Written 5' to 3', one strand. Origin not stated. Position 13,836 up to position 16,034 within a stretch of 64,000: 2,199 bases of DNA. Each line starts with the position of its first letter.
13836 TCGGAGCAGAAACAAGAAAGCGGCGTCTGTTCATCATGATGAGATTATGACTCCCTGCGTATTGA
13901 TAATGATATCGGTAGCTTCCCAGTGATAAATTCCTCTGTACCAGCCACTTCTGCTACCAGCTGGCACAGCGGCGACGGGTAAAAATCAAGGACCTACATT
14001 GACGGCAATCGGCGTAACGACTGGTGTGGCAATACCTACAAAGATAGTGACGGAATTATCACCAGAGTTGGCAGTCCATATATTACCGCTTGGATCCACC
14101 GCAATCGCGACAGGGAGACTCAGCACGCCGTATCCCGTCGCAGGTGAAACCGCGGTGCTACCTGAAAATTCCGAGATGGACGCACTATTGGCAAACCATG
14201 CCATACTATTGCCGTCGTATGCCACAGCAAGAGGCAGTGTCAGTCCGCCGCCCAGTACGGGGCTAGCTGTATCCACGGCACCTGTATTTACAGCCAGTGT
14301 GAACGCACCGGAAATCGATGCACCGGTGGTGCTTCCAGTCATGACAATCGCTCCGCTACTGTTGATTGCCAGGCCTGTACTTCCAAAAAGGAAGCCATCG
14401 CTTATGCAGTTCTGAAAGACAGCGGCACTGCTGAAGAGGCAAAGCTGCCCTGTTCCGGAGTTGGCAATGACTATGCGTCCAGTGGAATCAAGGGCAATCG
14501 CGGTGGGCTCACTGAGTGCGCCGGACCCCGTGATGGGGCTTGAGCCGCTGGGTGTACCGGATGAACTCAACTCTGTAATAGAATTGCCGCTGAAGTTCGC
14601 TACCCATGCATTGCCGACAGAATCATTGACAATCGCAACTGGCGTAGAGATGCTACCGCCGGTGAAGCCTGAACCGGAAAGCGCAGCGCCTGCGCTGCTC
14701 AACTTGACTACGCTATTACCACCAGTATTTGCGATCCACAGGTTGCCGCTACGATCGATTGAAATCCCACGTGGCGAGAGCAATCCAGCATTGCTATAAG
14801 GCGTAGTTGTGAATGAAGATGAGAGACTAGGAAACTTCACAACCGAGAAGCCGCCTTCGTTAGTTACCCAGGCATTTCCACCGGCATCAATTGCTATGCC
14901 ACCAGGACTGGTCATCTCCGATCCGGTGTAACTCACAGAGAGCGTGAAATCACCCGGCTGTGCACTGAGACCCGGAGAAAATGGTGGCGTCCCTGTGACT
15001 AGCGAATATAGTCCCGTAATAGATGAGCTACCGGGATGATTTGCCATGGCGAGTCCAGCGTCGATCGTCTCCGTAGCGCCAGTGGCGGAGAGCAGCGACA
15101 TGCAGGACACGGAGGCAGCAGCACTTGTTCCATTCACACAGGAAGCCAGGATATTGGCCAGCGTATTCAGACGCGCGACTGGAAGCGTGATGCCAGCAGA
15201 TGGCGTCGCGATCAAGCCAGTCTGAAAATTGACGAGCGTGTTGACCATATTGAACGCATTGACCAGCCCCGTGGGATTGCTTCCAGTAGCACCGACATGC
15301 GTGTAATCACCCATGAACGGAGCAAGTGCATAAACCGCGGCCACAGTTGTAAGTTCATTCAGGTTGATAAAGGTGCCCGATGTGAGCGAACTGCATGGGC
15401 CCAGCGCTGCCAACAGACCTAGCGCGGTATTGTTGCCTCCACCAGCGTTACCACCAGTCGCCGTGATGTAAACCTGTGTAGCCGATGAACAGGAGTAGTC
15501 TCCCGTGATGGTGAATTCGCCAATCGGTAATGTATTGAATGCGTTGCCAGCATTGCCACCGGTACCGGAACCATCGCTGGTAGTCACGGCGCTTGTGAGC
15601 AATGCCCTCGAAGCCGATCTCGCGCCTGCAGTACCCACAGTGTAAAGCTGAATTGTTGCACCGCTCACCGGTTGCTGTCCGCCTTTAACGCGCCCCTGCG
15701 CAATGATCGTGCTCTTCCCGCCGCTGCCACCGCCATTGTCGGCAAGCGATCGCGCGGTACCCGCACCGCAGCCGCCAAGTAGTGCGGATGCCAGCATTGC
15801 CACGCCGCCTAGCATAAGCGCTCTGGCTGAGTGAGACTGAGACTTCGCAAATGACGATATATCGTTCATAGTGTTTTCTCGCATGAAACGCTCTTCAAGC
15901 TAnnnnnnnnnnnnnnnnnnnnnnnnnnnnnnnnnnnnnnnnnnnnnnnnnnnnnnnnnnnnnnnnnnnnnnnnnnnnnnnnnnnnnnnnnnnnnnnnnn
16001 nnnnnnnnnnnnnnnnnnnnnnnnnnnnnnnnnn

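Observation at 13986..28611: SusD-less PUL-like operon: sugar porter, TonB-dependent receptor, then three NHL-repeat secreted proteins and a glycosidase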

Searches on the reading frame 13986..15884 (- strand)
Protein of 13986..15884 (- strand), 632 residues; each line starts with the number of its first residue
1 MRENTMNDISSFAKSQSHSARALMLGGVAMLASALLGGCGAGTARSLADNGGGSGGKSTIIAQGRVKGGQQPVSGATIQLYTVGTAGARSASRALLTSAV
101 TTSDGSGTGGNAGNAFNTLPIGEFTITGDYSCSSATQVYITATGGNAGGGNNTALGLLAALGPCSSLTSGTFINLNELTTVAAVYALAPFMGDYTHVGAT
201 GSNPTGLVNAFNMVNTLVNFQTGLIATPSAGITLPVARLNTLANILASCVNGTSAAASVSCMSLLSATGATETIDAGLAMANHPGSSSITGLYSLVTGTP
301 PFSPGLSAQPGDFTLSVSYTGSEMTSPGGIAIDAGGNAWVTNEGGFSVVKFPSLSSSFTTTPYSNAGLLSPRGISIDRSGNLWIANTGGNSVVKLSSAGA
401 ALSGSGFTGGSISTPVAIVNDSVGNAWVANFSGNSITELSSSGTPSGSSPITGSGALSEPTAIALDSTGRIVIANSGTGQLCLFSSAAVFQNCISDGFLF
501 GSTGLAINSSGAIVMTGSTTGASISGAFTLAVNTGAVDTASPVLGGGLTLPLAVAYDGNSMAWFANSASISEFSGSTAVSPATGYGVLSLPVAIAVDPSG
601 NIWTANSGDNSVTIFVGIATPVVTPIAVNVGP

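Call 3: search_protein_families(library=pfam, proteins=[window:13986-15884:-], max_evalue=0.01)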
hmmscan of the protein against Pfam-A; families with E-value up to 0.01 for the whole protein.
window:13986-15884:- (632 aa): 4 families
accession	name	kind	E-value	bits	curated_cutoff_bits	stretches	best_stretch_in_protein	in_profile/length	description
PF01436.27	NHL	-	1.7e-18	66.1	20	1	588-615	1-28/28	NHL repeat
PF24684.1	Vgb_lyase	-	1.3e-08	34.5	50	1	327-475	141-282/290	Virginiamycin B lyase family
PF08450.18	SGL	-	1.1e-06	28.9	26.3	0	370-401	185-216/246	SMP-30/Gluconolactonase/LRE-like region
PF07494.17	Reg_prop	-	2e-06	27.7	20.4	0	373-387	9-23/24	Two component regulator propeller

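Call 4: search_protein_families(library=ncbifam, proteins=[window:13986-15884:-], max_evalue=0.01)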
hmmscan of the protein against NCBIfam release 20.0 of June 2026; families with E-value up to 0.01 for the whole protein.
window:13986-15884:- (632 aa): 2 families
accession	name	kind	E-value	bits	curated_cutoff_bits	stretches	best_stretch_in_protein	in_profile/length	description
NF035926.1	scyF_NHL_VPEP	equivalog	2.2e-07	30.4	350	2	367-484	150-273/376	scytonemin biosynthesis PEP-CTERM protein ScyF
NF033206.1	ScyE_fam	subfamily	9.2e-07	28.7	80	0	366-391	5-30/333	ScyD/ScyE family protein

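Call 9: search_solved_structures(query=window:13986-15884:-, max_evalue=1)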
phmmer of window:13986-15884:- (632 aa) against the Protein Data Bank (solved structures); distinct sequences matched with E-value up to 1: 41.
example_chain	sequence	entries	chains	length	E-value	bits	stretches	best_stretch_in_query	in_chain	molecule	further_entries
6i38_A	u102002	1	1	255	5.2e-37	131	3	324-409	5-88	nv2Pizza6-AYW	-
6i37_A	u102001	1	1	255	6.2e-37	130.8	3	323-409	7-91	nv1Pizza6-AYW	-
6i3b_A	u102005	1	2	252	9.1e-37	130.2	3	320-409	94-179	cPizza6-AYW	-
6f0q_A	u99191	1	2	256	9.1e-37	130.2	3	320-409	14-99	Pizza6-AYW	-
3wwa_A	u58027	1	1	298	3e-35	125.2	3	320-453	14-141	Pizza7H protein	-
6i3a_A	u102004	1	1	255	2.9e-34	122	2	319-471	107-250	v22Pizza6-AYW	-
6i39_A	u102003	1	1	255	4e-34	121.5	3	336-453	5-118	v31Pizza6-AYW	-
7zpw_A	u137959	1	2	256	7e-34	120.7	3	320-409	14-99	Pizza6-TSK-TSH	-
7zcj_A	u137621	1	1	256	7.1e-34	120.7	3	320-409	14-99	Pizza6-TNH-TSH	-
7zqg_A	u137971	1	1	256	8.7e-34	120.4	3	320-409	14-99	Pizza6-KSH-TSH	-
6f0s_A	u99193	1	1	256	9.1e-34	120.3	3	320-409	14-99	Pizza6-SYW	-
7zph_A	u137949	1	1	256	9.6e-34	120.3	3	320-409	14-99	Pizza6-TNK-RSH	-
7zpz_A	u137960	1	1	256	1.4e-33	119.7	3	320-409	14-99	Pizza6-TSR-TSH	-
7zq2_A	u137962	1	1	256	1.5e-33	119.6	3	320-409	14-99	Pizza6-RSH-TSH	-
6rej_A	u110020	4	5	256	4.3e-32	114.8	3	320-409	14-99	Pizza6-SH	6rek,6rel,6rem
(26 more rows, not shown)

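Call 12: find_homologous_proteins(query=window:13986-15884:-, max_evalue=0.00001)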
Query window:13986-15884:- (632 aa): 2482 proteins with E <= 0.00001 among 8000 candidates; the best 120 are listed.
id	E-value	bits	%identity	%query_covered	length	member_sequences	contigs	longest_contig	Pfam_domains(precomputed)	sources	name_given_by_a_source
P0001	0.0e+0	1233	100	95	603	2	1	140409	PF07494.18,PF24684.2,PF01436.28,PF08450.19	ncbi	ncbi:MAG TPA: NHL repeat-containing protein [Acidobacteriaceae bacterium]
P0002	7.7e-292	987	76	100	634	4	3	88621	PF07494.18,PF24684.2,PF01436.28,PF08450.19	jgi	jgi:streptogramin lyase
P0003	2.0e-289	979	76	100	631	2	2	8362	PF07494.18,PF24684.2,PF01436.28,PF08450.19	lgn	-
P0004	1.3e-261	888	73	94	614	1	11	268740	PF07494.18,PF24684.2,PF01436.28,PF06739.18,PF08450.19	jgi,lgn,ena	-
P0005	1.5e-256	871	69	99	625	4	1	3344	PF07494.18,PF24684.2,PF01436.28,PF08450.19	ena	-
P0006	4.7e-253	859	68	100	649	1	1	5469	PF07494.18,PF24684.2,PF01436.28,PF06739.18,PF08450.19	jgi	-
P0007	9.8e-243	825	69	92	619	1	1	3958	PF01436.28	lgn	-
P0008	5.5e-238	810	64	99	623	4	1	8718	PF24684.2,PF01436.28,PF08450.19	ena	-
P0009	3.3e-236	804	67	91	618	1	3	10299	PF07494.18,PF24684.2,PF01436.28,PF08450.19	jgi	jgi:streptogramin lyase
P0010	2.4e-221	755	64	99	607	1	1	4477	PF07494.18,PF24684.2,PF01436.28,PF08450.19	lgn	-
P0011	1.1e-220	752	63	100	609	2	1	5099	PF07494.18,PF24684.2,PF01436.28,PF25021.2,PF08450.19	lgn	-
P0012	7.7e-217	740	64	97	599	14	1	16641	PF24684.2,PF01436.28,PF08450.19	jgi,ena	-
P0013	1.1e-216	739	62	98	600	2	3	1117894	PF24684.2,PF01436.28,PF08450.19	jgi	jgi:streptogramin lyase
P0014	1.4e-216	739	64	98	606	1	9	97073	PF24684.2,PF01436.28,PF08450.19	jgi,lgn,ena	-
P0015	3.1e-215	734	66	91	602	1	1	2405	PF07494.18,PF24684.2,PF01436.28,PF08450.19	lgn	-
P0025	9.8e-210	716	66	90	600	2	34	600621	PF07494.18,PF24684.2,PF01436.28,PF08450.19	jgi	jgi:streptogramin lyase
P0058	2.0e-194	666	61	90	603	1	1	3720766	PF24684.2,PF01436.28,PF08450.19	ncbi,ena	-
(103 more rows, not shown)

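Call 16: find_related_loci(query=A1, collection=genome_contigs, flank=10000)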
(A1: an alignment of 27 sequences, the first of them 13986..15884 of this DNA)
Query A1 (632 aa) in genome_contigs; peptide patterns used: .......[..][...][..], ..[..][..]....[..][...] (x = any residue, [..] = any of these).
599 stretches matched a pattern (row limit reached: there are more); 325 encode a relative of the query (tblastn E <= 1e-3); the best 80 are kept; 78 distinct loci.
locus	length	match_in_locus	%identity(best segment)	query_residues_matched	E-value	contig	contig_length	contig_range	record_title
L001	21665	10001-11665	61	64-632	0e+0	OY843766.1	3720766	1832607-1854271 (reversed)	MAG: uncultured Granulicella sp. isolate e6d70442-04f8-4699-a368-e2225de37168 genome assembly, chromosome: 1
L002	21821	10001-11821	48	12-632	4e-140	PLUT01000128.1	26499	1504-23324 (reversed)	MAG: Granulicella sp. isolate bog_445 73.20120800_S3X.20_contig_1966, whole genome shotgun sequence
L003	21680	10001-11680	48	63-631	6e-134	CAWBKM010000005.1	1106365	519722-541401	MAG: uncultured Acidobacteriaceae bacterium isolate MFD05512.bin.1.16 genome assembly, contig: contig_4441, whole genome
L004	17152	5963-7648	50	61-632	3e-132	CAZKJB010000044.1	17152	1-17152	MAG TPA_asm: uncultured Terracidiphilus sp. isolate binchicken_co3_587 genome assembly, contig: NODE_10725_length_17152_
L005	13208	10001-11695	48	57-632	5e-132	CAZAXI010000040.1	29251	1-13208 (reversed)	MAG TPA_asm: uncultured Granulicella sp. isolate binchicken_co3_11 genome assembly, contig: NODE_4865_length_29251_cov_1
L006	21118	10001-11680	49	61-632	2e-131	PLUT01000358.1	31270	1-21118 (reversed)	MAG: Granulicella sp. isolate bog_445 73.20120800_S3X.20_contig_2548, whole genome shotgun sequence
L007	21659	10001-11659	48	64-632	3e-126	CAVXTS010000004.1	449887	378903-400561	MAG: uncultured Acidobacteriaceae bacterium isolate MFD05512.bin.1.151 genome assembly, contig: contig_62725, whole geno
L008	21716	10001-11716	48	54-632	1e-137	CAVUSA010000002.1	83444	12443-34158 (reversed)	MAG: uncultured Gammaproteobacteria bacterium isolate MFD09671.bin.2.152 genome assembly, contig: contig_10462, whole ge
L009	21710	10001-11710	45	64-632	1e-116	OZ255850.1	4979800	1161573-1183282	MAG: Granulicella sp. isolate 1b9c920f-01c2-40b1-9a59-2919834d6052 genome assembly, chromosome: 1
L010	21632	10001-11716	41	62-632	2e-114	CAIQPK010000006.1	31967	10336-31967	MAG: uncultured Acidobacteria bacterium isolate Umea3_bin-3611 genome assembly, contig: bin-3611:06/94, whole genome sho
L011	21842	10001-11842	40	5-626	6e-109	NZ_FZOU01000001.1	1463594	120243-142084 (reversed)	Granulicella rosea strain DSM 18704, whole genome shotgun sequence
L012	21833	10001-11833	42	16-628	4e-103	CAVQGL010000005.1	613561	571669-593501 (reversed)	MAG: uncultured Acidobacteriaceae bacterium isolate MFD05512.bin.1.17 genome assembly, contig: contig_24511, whole genom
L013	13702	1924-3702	40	25-630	1e-97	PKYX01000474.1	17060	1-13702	MAG: Acidobacteriaceae bacterium isolate palsa_270 73.20120500_P15.6_contig_3084, whole genome shotgun sequence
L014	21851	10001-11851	40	7-627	3e-97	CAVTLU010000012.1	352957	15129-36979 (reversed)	MAG: uncultured Acidobacteriaceae bacterium isolate MFD06714.bin.2.102 genome assembly, contig: contig_33231, whole geno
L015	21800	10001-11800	39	16-630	4e-95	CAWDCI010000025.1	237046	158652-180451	MAG: uncultured Acidobacteriaceae bacterium isolate MFD04780.bin.2.9 genome assembly, contig: contig_39309, whole genome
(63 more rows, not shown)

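Call 19: find_encoding_contigs(protein=P0002, flank=10000, max_places=3)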
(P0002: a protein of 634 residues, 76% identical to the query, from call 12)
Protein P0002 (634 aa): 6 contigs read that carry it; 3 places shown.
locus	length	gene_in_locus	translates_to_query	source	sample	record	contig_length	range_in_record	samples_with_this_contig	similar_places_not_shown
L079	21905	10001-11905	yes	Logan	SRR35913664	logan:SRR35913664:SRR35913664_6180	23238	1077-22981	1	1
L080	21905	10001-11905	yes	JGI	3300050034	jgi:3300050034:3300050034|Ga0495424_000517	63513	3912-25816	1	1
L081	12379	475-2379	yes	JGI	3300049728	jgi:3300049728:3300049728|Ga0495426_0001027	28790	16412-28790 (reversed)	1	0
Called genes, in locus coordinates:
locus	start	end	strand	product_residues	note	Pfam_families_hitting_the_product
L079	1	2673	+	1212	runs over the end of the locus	PF13620:CarboxypepD_reg, PF07715:Plug (weak), PF25183:OMP_b-brl_4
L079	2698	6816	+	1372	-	PF24684:Vgb_lyase (faint), PF25021:TEN_NHL (faint), PF01436:NHL (faint), PF06739:SBBP (faint), PF22807:TrAA12 (faint), PF16640:Big_3_5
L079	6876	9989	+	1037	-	PF25021:TEN_NHL (faint), PF01436:NHL (faint), PF06739:SBBP (faint), PF18676:MBG_2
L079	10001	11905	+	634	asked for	PF08450:SGL (faint), PF01436:NHL (faint), PF07494:Reg_prop (faint), PF24684:Vgb_lyase (weak)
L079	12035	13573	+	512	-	PF16862:Glyco_hydro_79C (faint)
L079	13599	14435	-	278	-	PF08220:HTH_DeoR, PF08279:HTH_11 (faint), PF00455:DeoRC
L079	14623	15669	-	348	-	PF04909:Amidohydro_2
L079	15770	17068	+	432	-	PF08013:GatZ_KbaZ-like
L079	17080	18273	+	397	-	PF07470:Glyco_hydro_88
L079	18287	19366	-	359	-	PF05426:Alginate_lyase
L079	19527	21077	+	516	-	PF00884:Sulfatase, PF01663:Phosphodiest (weak), PF02995:DUF229 (weak), PF16347:SGSH_C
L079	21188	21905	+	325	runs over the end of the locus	?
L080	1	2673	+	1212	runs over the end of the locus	PF13620:CarboxypepD_reg, PF07715:Plug (weak), PF25183:OMP_b-brl_4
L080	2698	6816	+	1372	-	PF24684:Vgb_lyase (faint), PF25021:TEN_NHL (faint), PF01436:NHL (faint), PF06739:SBBP (faint), PF22807:TrAA12 (faint), PF16640:Big_3_5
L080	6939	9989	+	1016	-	PF25021:TEN_NHL (faint), PF01436:NHL (faint), PF06739:SBBP (faint), PF18676:MBG_2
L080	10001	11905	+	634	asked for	PF08450:SGL (faint), PF01436:NHL (faint), PF07494:Reg_prop (faint), PF24684:Vgb_lyase (weak)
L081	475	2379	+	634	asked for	PF08450:SGL (faint), PF01436:NHL (faint), PF07494:Reg_prop (faint), PF24684:Vgb_lyase (weak)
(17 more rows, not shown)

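Call 20: find_encoding_contigs(protein=P0004, flank=10000, max_places=3)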
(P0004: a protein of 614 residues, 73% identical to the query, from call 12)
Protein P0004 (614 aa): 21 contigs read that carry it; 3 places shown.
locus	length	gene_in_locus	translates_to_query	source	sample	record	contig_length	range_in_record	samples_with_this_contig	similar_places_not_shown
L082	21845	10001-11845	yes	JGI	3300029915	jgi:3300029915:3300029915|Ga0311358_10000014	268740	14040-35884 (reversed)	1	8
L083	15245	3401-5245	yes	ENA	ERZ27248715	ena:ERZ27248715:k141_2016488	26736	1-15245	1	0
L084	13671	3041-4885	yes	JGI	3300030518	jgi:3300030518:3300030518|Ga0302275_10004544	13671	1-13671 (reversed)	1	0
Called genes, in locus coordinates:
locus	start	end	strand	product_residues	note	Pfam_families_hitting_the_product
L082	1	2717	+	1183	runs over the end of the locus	PF13620:CarboxypepD_reg, PF07715:Plug, PF25183:OMP_b-brl_4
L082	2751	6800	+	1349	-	PF01436:NHL (faint), PF25021:TEN_NHL (faint), PF06739:SBBP (faint), PF22807:TrAA12 (faint), PF24684:Vgb_lyase, PF16640:Big_3_5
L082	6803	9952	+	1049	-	PF25021:TEN_NHL (faint), PF01436:NHL (weak), PF18676:MBG_2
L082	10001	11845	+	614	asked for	PF08450:SGL (faint), PF01436:NHL (faint), PF06739:SBBP (faint), PF07494:Reg_prop (faint), PF24684:Vgb_lyase (weak)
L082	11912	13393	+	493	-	PF16862:Glyco_hydro_79C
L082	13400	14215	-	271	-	PF08220:HTH_DeoR, PF08279:HTH_11 (faint), PF13412:HTH_24 (faint), PF00455:DeoRC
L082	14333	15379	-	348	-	PF04909:Amidohydro_2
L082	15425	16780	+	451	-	PF08013:GatZ_KbaZ-like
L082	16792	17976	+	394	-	PF07470:Glyco_hydro_88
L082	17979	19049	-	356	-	PF05426:Alginate_lyase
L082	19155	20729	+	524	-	PF00884:Sulfatase, PF01663:Phosphodiest (faint), PF02995:DUF229 (weak), PF16347:SGSH_C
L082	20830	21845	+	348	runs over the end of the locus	PF01380:SIS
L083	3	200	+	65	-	?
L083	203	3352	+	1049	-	PF25021:TEN_NHL (faint), PF01436:NHL (weak), PF18676:MBG_2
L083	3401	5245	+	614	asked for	PF08450:SGL (faint), PF01436:NHL (faint), PF06739:SBBP (faint), PF07494:Reg_prop (faint), PF24684:Vgb_lyase (weak)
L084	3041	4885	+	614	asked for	PF08450:SGL (faint), PF01436:NHL (faint), PF06739:SBBP (faint), PF07494:Reg_prop (faint), PF24684:Vgb_lyase (weak)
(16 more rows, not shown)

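Call 21: find_encoding_contigs(protein=P0058, flank=10000, max_places=2)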
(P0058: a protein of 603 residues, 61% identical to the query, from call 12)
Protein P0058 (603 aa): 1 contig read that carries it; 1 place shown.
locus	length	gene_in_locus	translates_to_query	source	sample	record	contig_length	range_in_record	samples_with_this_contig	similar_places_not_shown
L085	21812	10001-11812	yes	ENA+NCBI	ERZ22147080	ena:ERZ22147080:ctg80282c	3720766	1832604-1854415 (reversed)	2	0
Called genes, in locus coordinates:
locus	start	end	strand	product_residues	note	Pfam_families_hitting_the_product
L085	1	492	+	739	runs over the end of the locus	-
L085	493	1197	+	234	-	PF02224:Cytidylate_kin, PF13207:AAA_17 (faint), PF13238:AAA_18 (faint)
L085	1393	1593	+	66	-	PF00313:CSD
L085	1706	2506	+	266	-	PF00378:ECH_1, PF16113:ECH_2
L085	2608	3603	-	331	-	PF13620:CarboxypepD_reg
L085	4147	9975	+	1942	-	PF18998:Flg_new_2, PF00295:Glyco_hydro_28, PF16640:Big_3_5, PF17963:Big_9, PF18676:MBG_2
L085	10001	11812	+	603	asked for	PF08450:SGL (faint), PF01436:NHL (faint), PF24684:Vgb_lyase (weak)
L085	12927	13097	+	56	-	-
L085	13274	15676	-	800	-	PF00912:Transgly, PF00905:Transpeptidase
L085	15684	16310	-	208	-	PF12543:DUF3738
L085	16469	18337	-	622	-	PF00587:tRNA-synt_2b, PF04073:tRNA_edit, PF03129:HGTP_anticodon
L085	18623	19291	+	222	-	PF13545:HTH_Crp_2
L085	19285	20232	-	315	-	PF01380:SIS, PF00571:CBS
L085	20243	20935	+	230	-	PF00578:AhpC-TSA, PF08534:Redoxin, PF00255:GSHPx (weak), PF00085:Thioredoxin, PF13098:Thioredoxin_2 (weak), PF13905:Thioredoxin_8 (weak)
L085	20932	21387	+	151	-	PF11412:DsbD_N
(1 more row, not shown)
